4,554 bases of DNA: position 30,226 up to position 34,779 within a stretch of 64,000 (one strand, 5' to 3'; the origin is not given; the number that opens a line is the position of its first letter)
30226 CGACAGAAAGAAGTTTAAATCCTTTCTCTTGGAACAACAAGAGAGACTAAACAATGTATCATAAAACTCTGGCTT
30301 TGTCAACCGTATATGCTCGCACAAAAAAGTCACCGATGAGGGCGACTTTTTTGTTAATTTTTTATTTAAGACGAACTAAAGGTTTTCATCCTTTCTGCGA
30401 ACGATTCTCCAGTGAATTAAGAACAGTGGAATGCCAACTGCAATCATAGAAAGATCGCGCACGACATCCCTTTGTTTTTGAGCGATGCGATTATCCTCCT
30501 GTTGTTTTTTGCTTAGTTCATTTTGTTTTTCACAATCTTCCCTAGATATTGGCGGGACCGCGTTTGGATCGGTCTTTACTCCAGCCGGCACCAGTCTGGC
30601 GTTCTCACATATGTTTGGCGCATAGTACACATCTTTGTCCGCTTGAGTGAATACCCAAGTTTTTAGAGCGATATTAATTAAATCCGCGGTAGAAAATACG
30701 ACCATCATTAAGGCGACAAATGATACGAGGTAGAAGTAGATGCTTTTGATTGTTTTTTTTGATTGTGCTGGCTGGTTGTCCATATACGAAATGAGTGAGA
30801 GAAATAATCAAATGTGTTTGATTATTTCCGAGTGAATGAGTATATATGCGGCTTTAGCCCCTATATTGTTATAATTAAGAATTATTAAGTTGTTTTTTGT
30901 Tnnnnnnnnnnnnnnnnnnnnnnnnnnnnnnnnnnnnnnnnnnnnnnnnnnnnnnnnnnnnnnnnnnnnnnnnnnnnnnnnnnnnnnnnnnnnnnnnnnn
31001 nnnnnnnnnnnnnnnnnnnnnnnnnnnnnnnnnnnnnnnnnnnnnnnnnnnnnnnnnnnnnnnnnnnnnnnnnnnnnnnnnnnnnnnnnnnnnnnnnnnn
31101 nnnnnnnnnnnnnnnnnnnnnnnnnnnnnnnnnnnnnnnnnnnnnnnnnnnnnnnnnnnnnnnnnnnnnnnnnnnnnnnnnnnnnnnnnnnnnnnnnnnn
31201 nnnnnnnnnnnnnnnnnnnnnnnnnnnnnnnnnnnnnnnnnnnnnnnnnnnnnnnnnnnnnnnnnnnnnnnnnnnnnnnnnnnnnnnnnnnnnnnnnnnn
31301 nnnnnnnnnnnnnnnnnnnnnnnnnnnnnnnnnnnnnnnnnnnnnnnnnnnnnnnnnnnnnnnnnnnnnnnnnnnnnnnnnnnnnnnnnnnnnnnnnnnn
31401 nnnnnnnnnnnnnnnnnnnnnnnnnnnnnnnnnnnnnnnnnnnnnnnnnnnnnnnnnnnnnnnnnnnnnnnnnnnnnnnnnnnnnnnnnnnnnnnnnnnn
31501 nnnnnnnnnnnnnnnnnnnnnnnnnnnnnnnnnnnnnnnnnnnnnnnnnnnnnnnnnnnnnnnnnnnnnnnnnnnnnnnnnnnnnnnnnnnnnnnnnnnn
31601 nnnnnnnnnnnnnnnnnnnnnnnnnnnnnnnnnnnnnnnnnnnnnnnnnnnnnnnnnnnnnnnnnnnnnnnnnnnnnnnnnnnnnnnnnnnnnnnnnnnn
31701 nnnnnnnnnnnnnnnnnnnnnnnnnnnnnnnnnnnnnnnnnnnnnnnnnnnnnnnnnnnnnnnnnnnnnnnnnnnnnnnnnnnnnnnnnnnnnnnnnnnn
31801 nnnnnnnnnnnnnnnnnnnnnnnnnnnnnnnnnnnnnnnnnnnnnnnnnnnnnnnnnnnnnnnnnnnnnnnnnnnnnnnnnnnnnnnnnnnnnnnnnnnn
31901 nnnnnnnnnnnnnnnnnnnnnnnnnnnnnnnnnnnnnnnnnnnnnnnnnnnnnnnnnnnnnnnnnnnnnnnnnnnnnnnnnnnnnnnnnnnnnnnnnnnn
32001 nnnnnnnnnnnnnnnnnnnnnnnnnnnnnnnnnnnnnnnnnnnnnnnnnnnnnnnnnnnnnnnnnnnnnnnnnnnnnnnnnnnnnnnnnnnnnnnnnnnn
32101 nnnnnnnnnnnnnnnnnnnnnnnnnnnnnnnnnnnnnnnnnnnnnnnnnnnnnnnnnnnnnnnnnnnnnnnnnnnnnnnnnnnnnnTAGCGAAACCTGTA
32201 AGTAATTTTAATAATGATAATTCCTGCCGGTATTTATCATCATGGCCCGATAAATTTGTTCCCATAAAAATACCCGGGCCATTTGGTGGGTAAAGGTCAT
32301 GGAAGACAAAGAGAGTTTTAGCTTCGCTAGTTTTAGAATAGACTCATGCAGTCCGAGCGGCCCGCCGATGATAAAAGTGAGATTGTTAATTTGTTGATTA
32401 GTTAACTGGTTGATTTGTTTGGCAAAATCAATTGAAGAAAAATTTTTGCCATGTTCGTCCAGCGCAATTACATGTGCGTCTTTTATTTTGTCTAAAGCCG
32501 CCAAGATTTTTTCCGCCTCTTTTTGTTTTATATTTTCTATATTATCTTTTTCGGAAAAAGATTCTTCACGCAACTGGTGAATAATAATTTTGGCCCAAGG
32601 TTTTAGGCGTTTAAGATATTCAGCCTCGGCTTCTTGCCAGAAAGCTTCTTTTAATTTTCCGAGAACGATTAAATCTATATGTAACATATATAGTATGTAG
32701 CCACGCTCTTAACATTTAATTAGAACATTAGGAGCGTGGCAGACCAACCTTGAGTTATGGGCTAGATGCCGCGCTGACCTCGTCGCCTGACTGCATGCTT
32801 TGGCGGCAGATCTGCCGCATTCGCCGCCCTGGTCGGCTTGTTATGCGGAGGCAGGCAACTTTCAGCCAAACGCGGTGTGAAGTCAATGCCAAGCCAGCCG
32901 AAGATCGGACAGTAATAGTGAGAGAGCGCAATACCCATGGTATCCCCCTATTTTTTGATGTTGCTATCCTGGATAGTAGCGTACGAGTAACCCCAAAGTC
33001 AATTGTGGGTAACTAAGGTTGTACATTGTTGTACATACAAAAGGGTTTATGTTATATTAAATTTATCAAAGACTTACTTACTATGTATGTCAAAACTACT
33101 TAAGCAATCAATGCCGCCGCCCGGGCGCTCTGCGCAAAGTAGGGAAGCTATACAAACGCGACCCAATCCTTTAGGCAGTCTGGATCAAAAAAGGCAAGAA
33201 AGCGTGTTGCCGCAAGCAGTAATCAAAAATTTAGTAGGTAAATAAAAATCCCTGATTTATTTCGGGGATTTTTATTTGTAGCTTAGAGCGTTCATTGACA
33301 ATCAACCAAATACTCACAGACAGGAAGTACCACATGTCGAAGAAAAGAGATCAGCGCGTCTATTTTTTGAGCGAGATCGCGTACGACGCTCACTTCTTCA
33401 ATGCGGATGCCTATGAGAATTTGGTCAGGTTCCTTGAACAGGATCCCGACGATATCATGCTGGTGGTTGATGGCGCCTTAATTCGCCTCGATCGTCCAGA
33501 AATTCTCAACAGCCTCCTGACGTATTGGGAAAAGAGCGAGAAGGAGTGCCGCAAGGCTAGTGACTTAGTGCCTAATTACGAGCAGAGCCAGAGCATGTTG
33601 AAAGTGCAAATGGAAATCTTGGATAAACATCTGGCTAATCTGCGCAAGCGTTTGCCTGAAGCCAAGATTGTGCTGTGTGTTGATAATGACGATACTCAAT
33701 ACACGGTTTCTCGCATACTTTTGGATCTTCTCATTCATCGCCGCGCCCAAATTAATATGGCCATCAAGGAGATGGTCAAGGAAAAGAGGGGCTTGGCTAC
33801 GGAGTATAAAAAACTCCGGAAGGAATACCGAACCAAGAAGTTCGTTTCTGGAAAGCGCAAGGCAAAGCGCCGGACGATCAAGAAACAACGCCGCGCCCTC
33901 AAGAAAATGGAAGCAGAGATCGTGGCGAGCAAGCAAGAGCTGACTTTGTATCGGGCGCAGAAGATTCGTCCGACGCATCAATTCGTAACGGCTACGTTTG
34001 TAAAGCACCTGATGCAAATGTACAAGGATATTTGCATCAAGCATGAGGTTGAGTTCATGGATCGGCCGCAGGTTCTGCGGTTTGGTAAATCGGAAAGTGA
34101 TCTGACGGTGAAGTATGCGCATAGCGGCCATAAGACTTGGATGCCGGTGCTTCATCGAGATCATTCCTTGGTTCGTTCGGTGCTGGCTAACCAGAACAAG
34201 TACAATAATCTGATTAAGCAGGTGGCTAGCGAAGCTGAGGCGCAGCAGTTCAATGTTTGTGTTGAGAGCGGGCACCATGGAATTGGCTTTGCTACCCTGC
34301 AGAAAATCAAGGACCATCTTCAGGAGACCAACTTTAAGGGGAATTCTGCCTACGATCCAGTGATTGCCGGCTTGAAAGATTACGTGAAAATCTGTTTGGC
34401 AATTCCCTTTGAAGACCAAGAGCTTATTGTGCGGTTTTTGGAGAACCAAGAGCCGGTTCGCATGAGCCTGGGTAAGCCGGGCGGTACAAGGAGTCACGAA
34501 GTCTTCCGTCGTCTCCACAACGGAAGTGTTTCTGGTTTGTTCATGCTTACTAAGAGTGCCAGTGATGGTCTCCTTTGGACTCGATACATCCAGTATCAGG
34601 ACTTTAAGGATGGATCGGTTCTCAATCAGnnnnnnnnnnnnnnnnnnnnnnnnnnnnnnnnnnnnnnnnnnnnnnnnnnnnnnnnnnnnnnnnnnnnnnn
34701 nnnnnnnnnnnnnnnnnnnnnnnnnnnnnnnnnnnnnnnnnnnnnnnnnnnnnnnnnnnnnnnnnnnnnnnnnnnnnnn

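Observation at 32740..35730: GC-rich island encoding a 778-aa metallophosphoesterase-motif protein with a long K/R-rich coiled coil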

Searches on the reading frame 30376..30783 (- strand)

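Call 25: search_protein_families(library=pfam, proteins=[window:30376-30783:-], max_evalue=0.001)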
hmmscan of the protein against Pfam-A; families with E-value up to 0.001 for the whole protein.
window:30376-30783:- (135 aa): 1 family
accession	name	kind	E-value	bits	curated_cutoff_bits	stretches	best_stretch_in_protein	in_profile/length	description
PF18920.5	DUF5671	-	3.6e-12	46.7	28.4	2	15-52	2-39/132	Domain of unknown function (DUF5671)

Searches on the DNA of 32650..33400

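Call 32: search_rna_families(source=window, start=32650, end=33400, threshold=evalue, max_evalue=10)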
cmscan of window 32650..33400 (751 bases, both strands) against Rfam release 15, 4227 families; matches with E-value up to 10: 11.
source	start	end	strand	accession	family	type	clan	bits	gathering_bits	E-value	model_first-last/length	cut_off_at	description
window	33216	33277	+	RF02495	ohsC_RNA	Gene; antitoxin;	-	31.6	50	0.0092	1-77/77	no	Oppression of Hydrophobic ORF by sRNA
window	33240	33306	-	RF02495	ohsC_RNA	Gene; antitoxin;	-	26.5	50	0.11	1-77/77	no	Oppression of Hydrophobic ORF by sRNA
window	33218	33368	+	RF01770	rimP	Cis-reg; leader;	-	24.4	47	0.14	1-102/102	no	Gammaprotebacteria rimP leader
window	33187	33302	-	RF01770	rimP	Cis-reg; leader;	-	23.8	47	0.19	1-102/102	no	Gammaprotebacteria rimP leader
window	33200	33273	+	RF02083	OrzO-P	Gene; antitoxin;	-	21.9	60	0.55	1-76/76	no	OrzO-P RNA antitoxin family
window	33163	33280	+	RF02073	STnc260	Gene; sRNA;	-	17.4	100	8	1-176/176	no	Salmonella enterica sRNA STnc260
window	33238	33280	-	RF04157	MIR9486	Gene; miRNA;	-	16.2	100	2.8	1-119/119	no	MIR9486 microRNA precursor family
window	33238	33279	+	RF03173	mir-4504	Gene; miRNA;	-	16.2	104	3.7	1-92/92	no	mir-4504 microRNA precursor family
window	33250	33336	+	RF03012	Mu-gpT-DE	Gene; sRNA;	-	15.9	49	0.8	1-53/53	no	Mu-gpT-DE RNA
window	33237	33279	+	RF04157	MIR9486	Gene; miRNA;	-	15.3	100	5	1-119/119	no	MIR9486 microRNA precursor family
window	33247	33325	-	RF02236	asX2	Gene; sRNA;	-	13.4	70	8.5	1-87/87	no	Xanthomonas sRNA asX2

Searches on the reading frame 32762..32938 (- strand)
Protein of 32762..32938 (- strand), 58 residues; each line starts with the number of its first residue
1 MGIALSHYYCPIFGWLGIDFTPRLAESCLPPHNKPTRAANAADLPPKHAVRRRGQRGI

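Call 72: search_protein_families(library=ncbifam, proteins=[window:32762-32938:-], max_evalue=0.001)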
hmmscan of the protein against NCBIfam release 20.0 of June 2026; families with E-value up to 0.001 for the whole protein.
window:32762-32938:- (58 aa): 0 families

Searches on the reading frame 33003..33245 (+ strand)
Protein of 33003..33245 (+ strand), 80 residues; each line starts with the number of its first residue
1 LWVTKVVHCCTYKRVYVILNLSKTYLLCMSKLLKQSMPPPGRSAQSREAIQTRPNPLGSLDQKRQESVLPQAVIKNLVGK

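Call 25: search_protein_families(library=pfam, proteins=[window:33003-33245:+], max_evalue=0.001)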
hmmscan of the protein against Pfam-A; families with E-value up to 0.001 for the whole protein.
window:33003-33245:+ (80 aa): 0 families

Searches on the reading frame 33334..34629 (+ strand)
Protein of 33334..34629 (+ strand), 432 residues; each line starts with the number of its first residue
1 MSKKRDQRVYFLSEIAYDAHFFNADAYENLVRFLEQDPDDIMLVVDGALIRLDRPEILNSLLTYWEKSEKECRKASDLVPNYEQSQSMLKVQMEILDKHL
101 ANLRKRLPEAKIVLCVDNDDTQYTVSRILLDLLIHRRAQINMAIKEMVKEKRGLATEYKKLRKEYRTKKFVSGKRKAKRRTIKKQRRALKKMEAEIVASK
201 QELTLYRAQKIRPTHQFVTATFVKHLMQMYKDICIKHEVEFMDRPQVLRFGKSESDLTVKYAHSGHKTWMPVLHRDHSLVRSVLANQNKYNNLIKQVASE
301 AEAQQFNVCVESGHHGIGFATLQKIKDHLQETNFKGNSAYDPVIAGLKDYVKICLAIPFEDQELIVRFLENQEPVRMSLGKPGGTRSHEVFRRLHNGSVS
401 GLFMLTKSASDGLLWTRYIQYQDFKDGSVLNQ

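Call 56: predict_structure(alignment_id=A2)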
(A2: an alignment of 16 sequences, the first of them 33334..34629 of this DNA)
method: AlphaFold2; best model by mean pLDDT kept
length: 432 residues; sequences in the alignment: 16
mean_pLDDT: 85.2   pTM: 0.81
mean pLDDT of the five models: 85.2, 83.1, 83.0, 82.0, 77.9
residues with pLDDT >= 90: 214; 70-90: 162; 50-70: 41; < 50: 15
segments of 3 or more residues with pLDDT < 50: 336-342, 381-384
pLDDT, mean of each block of 10 residues (from residue 1): 79 95 97 95 96 90 90 88 87 97 97 94 88 84 93 94 85 84 93 93 71 80 94 98 94 88 80 77 53 81 89 78 70 52 59 91 90 75 61 86 92 89 97 85
secondary structure, 60 per line:
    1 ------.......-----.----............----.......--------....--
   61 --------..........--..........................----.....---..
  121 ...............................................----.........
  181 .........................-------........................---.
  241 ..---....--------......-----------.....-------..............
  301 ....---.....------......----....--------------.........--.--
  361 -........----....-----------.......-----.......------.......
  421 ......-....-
elements in order: E7-13 H24-35 E40-46 H69-78 H81-106 E111-115 H119-167 H172-205 H213-236 E240-242 E246-249 E258-263 H275-279 H287-304 E308-312 E319-324 H329-332 E350-355 H362-369 H374-377 H389-395 E401-407 E414-420 H421-426 H428-431
